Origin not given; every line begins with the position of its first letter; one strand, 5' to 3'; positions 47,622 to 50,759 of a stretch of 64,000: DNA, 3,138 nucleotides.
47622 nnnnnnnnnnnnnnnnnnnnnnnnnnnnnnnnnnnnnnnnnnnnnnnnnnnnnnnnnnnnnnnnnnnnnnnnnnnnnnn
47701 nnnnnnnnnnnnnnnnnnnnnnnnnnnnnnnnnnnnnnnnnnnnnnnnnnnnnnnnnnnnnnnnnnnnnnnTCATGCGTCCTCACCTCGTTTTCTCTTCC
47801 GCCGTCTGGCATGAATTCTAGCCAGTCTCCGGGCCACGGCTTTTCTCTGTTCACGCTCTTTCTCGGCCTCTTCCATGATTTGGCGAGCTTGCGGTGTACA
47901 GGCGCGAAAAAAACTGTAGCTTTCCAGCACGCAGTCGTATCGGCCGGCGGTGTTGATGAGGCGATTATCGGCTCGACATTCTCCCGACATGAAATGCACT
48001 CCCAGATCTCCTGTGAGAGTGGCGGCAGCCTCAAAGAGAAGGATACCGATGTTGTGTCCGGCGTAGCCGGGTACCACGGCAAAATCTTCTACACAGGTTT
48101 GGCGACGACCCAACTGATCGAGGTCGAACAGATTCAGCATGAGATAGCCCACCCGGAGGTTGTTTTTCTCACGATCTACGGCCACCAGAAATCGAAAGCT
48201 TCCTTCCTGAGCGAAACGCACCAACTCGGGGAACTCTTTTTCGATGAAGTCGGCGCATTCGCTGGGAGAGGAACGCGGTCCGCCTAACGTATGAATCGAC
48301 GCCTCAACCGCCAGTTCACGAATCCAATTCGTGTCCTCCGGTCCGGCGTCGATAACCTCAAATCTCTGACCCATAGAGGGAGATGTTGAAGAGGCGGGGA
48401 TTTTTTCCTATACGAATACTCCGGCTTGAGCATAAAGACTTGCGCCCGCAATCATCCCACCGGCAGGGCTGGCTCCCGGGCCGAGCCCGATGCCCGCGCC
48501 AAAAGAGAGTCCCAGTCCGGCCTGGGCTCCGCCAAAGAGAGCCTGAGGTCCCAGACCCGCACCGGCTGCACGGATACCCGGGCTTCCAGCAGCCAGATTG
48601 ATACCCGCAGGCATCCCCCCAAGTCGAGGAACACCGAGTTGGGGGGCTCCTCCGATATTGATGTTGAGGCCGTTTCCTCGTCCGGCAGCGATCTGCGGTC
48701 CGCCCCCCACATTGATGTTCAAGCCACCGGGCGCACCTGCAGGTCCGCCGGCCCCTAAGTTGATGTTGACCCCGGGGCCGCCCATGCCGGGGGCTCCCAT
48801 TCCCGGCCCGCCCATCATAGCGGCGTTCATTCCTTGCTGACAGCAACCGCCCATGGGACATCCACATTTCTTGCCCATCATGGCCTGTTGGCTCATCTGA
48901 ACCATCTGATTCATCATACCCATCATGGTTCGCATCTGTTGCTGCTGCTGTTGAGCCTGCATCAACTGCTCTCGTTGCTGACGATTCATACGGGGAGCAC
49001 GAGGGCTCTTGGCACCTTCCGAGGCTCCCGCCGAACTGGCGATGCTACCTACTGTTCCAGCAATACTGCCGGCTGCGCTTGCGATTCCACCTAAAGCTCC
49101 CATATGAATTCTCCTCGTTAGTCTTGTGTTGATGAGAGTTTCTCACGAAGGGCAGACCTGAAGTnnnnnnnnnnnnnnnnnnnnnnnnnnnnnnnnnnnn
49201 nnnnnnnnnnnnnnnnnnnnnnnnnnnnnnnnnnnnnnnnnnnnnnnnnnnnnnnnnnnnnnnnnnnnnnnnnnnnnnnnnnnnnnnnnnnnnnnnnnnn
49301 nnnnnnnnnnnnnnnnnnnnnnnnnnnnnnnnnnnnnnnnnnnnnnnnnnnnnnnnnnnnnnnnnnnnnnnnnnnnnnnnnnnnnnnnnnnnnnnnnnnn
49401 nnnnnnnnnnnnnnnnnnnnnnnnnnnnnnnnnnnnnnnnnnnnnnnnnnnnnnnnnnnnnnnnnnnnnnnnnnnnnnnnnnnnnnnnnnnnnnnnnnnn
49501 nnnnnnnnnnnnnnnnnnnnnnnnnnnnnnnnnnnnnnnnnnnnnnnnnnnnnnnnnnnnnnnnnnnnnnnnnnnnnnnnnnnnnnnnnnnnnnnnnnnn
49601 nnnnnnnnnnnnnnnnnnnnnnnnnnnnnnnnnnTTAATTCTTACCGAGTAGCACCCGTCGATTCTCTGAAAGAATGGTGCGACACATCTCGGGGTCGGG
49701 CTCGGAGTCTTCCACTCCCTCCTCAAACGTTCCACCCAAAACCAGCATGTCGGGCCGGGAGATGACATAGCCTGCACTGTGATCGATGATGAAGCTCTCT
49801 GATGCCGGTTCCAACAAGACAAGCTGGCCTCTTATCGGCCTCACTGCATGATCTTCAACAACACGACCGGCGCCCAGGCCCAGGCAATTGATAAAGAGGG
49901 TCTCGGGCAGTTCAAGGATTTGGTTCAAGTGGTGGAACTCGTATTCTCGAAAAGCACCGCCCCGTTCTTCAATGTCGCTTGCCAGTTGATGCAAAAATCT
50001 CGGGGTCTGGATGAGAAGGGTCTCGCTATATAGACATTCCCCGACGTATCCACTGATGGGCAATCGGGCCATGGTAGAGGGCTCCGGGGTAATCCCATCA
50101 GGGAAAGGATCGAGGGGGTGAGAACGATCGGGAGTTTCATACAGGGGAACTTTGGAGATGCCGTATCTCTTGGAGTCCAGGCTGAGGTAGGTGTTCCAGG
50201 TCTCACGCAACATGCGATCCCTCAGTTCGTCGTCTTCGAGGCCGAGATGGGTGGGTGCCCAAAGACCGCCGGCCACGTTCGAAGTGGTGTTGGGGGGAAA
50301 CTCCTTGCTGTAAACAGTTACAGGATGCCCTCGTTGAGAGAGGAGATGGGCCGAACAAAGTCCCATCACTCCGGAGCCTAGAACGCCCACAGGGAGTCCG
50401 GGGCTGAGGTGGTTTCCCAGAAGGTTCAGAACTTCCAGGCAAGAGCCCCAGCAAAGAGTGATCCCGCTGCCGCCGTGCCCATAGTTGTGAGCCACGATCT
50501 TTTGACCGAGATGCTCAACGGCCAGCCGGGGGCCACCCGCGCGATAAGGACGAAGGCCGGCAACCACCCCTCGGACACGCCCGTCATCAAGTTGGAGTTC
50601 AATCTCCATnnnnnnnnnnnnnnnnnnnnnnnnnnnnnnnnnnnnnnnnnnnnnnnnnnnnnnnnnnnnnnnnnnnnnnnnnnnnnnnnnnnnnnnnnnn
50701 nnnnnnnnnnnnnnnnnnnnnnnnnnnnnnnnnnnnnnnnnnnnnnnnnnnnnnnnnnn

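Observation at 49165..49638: Bacterial cereblon-like CULT domain protein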

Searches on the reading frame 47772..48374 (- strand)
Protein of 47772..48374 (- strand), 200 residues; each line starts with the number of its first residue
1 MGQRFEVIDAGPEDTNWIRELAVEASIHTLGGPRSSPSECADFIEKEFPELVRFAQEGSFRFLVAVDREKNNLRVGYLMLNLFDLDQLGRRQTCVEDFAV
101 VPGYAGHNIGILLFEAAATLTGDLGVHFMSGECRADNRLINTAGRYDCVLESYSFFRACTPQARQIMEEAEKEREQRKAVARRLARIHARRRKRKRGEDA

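Call 3: search_protein_families(library=pfam, proteins=[window:47772-48374:-], max_evalue=0.1)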
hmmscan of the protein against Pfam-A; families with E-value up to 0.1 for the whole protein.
window:47772-48374:- (200 aa): 3 families
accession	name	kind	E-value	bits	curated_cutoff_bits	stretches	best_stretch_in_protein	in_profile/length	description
PF00583.31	Acetyltransf_1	-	0.00017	22.3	20.7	1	48-137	21-104/116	Acetyltransferase (GNAT) family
PF13508.13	Acetyltransf_7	-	0.0045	17.8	27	1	61-126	4-62/84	Acetyltransferase (GNAT) domain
PF16578.11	IL17R_fnIII_D2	-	0.087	13.7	29.7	0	137-189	23-77/105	Interleukin 17 receptor D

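Call 4: search_protein_families(library=ncbifam, proteins=[window:47772-48374:-], max_evalue=0.1)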
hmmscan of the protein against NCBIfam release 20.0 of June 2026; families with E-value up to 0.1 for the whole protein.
window:47772-48374:- (200 aa): 0 families

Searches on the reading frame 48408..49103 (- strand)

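Call 3: search_protein_families(library=pfam, proteins=[window:48408-49103:-], max_evalue=0.1)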
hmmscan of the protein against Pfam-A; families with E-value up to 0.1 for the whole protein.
window:48408-49103:- (231 aa): 1 family
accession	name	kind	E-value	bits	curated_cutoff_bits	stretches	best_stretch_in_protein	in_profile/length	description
PF11593.13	Med3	-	0.046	13.4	29.3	1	20-109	186-269/398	Mediator complex subunit 3 fungal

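Call 4: search_protein_families(library=ncbifam, proteins=[window:48408-49103:-], max_evalue=0.1)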
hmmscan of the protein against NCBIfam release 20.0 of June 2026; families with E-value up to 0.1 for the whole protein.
window:48408-49103:- (231 aa): 1 family
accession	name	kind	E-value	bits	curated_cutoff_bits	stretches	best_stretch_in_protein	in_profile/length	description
NF033807.0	CopL_fam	subfamily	0.047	14.3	40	1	22-105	21-100/129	CopL family metal-binding regulatory protein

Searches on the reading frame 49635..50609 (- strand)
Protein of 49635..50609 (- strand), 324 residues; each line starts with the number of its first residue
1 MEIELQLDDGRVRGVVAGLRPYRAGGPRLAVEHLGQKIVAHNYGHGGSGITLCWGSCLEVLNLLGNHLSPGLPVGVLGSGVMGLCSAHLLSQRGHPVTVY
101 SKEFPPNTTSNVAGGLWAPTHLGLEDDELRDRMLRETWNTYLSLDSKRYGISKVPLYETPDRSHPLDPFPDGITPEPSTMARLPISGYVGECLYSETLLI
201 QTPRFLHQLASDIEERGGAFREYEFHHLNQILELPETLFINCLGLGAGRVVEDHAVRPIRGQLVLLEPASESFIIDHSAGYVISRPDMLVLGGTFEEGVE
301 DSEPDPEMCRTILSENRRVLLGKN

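Call 3: search_protein_families(library=pfam, proteins=[window:49635-50609:-], max_evalue=0.1)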
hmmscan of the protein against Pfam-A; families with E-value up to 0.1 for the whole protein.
window:49635-50609:- (324 aa): 6 families
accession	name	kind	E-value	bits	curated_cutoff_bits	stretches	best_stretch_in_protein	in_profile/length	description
PF01266.30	DAO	-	2.5e-31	109.9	27.9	2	74-319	2-296/353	FAD dependent oxidoreductase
PF00890.30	FAD_binding_2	-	8.8e-05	22.3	20.4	1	76-124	4-53/414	FAD binding domain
PF13450.12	NAD_binding_8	-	0.00035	21.2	21.9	1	76-102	1-27/68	NAD(P)-binding Rossmann-like domain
PF02737.24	3HCDH_N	-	0.0053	17.1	22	1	74-102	2-30/180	3-hydroxyacyl-CoA dehydrogenase, NAD binding domain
PF02558.23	ApbA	-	0.084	12.9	22.2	0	74-100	1-27/150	Ketopantoate reductase PanE/ApbA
PF03446.21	NAD_binding_2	-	0.092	13.2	21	0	74-103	2-31/161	NAD binding domain of 6-phosphogluconate dehydrogenase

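Call 4: search_protein_families(library=ncbifam, proteins=[window:49635-50609:-], max_evalue=0.1)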
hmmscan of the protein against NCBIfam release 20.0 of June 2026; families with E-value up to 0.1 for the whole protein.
window:49635-50609:- (324 aa): 29 families (the best 25 are shown)
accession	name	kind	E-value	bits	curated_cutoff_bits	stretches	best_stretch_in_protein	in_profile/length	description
TIGR02352.1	thiamin_ThiO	equivalog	6.4e-15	55.1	250.8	2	74-122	1-49/351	glycine oxidase ThiO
NF001933.0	PRK00711.1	subfamily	3.7e-06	26.2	383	1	74-113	3-43/429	D-amino acid dehydrogenase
NF002480.1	PRK01747.1-1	equivalog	1.6e-05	23.6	540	1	76-139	253-315/645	bifunctional tRNA (5-methylaminomethyl-2-thiouridine)(34)-methyltransferase MnmC2/FAD-dependent 5-carboxymethylaminomethyl-2-thiouridine(34)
TIGR03197.1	MnmC_Cterm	equivalog_domain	1.8e-05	24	174.2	1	74-128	2-56/400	FAD-dependent 5-carboxymethylaminomethyl-2-thiouridine(34) oxidoreductase MnmC1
TIGR01317.1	GOGAT_sm_gam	subfamily_domain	0.00019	20.4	447.7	1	71-103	143-175/485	glutamate synthase small subunit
NF005560.0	PRK07233.1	equivalog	0.00024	20.1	252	1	74-103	3-32/435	hypothetical protein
NF009074.0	PRK12409.1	equivalog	0.0017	17.6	494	1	74-115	4-46/410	D-amino acid dehydrogenase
NF005243.0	PRK06753.1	equivalog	0.0021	17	365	1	74-105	3-34/374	hypothetical protein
NF009415.0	PRK12779.1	equivalog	0.003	15.5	1519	1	73-101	308-336/944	putative bifunctional glutamate synthase subunit beta/2-polyprenylphenol hydroxylase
NF009410.0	PRK12771.1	subfamily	0.004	15.8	516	1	71-102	138-169/566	NAD(P)-binding protein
NF005037.0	PRK06452.1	equivalog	0.0049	15.5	862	1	76-117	10-51/566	succinate dehydrogenase flavoprotein subunit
NF009409.0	PRK12770.1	subfamily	0.013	14.5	343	1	71-102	18-49/360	putative glutamate synthase subunit beta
NF045663.1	diclust_near_Sec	equivalog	0.014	13.5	530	1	74-104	109-139/759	pyridine nucleotide-disulfide oxidoreductase/dicluster-binding protein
TIGR03315.1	Se_ygfK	equivalog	0.018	12.4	835.3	1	73-104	539-570/1012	putative selenate reductase subunit YgfK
NF004829.0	PRK06183.1-3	subfamily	0.022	13.5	390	0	72-102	9-39/520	bifunctional 3-(3-hydroxy-phenyl)propionate/3-hydroxycinnamic acid hydroxylase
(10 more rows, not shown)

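Call 54: search_solved_structures(query=window:49635-50609:-, max_evalue=0.001, show_alignments=1)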
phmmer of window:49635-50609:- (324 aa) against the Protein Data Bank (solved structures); distinct sequences matched with E-value up to 0.001: 17.
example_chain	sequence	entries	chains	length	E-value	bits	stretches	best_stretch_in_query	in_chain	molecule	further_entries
6rkf_A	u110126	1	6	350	3.9e-24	88.8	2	73-315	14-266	D-aspartate oxidase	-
1an9_A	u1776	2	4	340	3.2e-23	85.8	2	74-298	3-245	D-AMINO ACID OXIDASE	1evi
1dao_A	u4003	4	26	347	3.3e-23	85.7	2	74-298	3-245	D-AMINO ACID OXIDASE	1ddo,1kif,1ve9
8hy5_A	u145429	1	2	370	2.1e-22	83.1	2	65-298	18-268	D-amino-acid oxidase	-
5wwv_A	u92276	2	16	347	8.9e-22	81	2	74-298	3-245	D-amino-acid oxidase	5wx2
4yjd_A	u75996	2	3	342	9.7e-22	80.9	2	74-298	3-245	D-amino-acid oxidase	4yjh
4yjf_A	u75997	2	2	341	9.9e-22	80.9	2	74-298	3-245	D-amino-acid oxidase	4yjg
4yjg_B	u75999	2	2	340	9.9e-22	80.9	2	74-298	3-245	D-amino-acid oxidase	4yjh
4yjf_B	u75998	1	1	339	1e-21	80.9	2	74-298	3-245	D-amino-acid oxidase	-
3wgt_A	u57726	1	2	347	1e-21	80.8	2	74-298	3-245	D-amino-acid oxidase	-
5zj9_A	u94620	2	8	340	1.2e-21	80.7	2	74-298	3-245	D-amino-acid oxidase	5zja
6kbp_A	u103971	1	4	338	1.2e-21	80.6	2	74-298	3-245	D-amino-acid oxidase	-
2du8_A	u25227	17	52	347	1.2e-21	80.6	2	74-298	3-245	D-amino-acid oxidase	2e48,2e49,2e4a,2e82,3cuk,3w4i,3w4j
3g3e_A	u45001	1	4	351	1.2e-21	80.6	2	74-298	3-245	D-amino-acid oxidase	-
1c0i_A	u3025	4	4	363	1.4e-19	73.8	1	74-315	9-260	D-AMINO ACID OXIDASE | PROTEIN (D-AMINO ACID OXIDASE)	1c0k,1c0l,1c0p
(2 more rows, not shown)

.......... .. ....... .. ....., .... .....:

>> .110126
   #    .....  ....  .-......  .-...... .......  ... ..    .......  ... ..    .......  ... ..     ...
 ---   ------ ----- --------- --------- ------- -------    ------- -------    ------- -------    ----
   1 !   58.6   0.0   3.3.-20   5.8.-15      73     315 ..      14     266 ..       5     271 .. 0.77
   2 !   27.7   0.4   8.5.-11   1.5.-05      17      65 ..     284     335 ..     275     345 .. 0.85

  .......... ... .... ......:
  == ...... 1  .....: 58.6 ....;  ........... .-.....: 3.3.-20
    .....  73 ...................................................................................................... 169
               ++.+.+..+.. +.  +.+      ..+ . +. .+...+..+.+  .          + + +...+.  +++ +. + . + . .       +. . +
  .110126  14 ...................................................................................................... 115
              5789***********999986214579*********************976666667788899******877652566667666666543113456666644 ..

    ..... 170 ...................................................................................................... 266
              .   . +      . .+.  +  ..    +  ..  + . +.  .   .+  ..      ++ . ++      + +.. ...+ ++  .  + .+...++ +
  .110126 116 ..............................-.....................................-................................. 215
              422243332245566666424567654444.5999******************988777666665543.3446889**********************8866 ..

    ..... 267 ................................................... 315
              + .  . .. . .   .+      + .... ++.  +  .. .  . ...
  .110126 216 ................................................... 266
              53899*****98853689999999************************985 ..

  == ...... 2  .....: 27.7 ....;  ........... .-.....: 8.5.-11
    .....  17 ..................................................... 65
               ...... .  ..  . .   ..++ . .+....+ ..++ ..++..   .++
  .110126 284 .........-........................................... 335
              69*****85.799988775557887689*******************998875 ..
